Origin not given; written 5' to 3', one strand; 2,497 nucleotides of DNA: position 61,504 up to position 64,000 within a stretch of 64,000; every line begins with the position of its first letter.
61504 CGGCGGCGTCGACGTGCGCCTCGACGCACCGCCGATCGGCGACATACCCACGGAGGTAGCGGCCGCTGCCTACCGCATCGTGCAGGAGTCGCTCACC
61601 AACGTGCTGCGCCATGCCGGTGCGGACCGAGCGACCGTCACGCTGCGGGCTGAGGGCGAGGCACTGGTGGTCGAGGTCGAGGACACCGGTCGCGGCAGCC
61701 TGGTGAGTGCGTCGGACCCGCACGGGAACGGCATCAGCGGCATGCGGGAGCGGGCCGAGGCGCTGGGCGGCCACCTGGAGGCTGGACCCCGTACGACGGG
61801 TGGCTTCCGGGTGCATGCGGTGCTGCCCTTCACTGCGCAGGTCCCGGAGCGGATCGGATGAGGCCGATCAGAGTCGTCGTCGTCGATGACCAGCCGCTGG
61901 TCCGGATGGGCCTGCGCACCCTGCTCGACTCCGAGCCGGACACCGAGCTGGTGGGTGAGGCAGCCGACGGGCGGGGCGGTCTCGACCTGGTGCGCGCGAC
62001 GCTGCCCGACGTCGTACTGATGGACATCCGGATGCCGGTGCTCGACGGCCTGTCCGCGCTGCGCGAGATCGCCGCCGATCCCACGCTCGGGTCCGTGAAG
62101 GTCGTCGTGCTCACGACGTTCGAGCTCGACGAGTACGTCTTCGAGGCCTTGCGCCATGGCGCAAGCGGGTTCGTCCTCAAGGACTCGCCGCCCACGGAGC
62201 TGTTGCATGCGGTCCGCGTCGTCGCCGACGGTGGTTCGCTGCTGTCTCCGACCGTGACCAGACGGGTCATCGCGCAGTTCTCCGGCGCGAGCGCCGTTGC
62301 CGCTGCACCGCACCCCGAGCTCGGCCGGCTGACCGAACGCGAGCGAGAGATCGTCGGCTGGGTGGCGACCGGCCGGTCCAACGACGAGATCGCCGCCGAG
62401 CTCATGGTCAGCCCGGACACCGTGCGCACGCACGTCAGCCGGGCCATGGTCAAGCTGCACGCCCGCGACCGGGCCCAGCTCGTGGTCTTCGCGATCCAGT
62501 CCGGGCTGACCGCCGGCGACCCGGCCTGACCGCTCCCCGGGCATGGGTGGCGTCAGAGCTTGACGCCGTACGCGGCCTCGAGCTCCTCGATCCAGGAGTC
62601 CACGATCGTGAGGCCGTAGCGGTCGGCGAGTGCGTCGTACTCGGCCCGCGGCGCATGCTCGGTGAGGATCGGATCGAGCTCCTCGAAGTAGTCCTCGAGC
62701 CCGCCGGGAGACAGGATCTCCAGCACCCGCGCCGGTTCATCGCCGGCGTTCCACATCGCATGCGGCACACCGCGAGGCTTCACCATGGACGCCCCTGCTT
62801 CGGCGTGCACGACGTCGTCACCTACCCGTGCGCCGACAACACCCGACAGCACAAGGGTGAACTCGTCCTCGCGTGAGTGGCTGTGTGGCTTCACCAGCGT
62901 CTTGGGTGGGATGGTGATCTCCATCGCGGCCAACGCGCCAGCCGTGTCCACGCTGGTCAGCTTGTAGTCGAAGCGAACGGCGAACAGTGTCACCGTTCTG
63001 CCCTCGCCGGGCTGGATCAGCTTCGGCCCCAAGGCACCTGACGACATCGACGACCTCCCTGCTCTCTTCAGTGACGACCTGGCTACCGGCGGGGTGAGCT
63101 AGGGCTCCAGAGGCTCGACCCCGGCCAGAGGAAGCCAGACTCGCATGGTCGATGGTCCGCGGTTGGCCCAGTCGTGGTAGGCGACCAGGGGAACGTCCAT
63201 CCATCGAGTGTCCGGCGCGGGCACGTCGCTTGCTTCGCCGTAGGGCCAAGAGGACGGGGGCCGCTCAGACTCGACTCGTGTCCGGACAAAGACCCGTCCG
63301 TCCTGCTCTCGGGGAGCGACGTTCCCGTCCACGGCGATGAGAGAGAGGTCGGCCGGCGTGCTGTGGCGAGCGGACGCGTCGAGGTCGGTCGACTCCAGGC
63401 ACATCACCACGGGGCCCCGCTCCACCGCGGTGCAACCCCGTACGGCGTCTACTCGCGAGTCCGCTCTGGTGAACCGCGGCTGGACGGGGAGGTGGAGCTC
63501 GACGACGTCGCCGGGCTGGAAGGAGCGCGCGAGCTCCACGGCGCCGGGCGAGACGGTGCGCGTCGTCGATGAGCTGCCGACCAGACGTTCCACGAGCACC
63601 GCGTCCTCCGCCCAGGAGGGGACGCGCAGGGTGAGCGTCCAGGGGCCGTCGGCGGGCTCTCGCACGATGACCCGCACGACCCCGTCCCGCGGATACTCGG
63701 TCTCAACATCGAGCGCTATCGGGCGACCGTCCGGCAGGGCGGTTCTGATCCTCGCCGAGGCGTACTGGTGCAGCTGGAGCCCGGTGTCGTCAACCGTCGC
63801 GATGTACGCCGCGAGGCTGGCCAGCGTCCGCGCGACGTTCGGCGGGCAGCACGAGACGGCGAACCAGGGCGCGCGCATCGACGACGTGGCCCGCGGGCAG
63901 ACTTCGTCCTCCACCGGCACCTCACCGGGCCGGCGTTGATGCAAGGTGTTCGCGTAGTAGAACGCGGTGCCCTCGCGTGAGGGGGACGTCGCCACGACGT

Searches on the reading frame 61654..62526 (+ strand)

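Call 78: search_protein_families(library=pfam, proteins=[window:61654-62526:+], max_evalue=0.0001)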
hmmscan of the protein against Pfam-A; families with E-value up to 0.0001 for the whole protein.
window:61654-62526:+ (291 aa): 4 families
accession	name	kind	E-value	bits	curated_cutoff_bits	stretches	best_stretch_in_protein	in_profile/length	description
PF00072.30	Response_reg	-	7.8e-25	87.7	30.2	1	74-188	1-111/111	Response regulator receiver domain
PF00196.25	GerE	-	1e-17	63.9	23.5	1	226-280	3-57/57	Bacterial regulatory proteins, luxR family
PF08281.18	Sigma70_r4_2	-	1.5e-07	31.3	25.7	1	223-268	8-54/54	Sigma-70, region 4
PF04545.22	Sigma70_r4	-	3e-05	23.9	24.1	1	223-268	2-48/50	Sigma-70, region 4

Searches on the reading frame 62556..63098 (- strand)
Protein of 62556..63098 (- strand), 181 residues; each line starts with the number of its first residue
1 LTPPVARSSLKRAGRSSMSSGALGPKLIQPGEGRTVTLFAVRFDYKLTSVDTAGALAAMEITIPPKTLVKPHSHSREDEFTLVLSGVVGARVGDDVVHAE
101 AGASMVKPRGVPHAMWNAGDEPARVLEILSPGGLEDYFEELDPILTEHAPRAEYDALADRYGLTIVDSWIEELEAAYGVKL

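Call 78: search_protein_families(library=pfam, proteins=[window:62556-63098:-], max_evalue=0.0001)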
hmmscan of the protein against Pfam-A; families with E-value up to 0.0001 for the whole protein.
window:62556-63098:- (181 aa): 3 families
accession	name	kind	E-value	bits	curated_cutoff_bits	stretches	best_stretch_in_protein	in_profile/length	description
PF07883.17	Cupin_2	-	3.9e-17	62.2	27.2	1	60-128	2-69/70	Cupin domain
PF00190.28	Cupin_1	-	3.5e-07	30.4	22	1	50-127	28-111/151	Cupin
PF01050.24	MannoseP_isomer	-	6.6e-05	23.5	23.6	1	46-133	18-105/116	Mannose-6-phosphate isomerase C-terminal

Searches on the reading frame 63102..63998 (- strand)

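Call 78: search_protein_families(library=pfam, proteins=[window:63102-63998:-], max_evalue=0.0001)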
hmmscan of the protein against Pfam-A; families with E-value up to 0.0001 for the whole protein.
window:63102-63998:- (299 aa): 2 families
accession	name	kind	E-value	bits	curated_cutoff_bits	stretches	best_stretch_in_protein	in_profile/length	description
PF20737.2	Glyco_hydro127C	-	1.6e-17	63.4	23.7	1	174-290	1-71/71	Glycoside hydrolase family 127 C-terminal domain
PF20736.2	Glyco_hydro127M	-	1.3e-13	51.3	24.2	1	74-171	2-94/95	Beta-L-arabinofuranosidase, GH127 middle domain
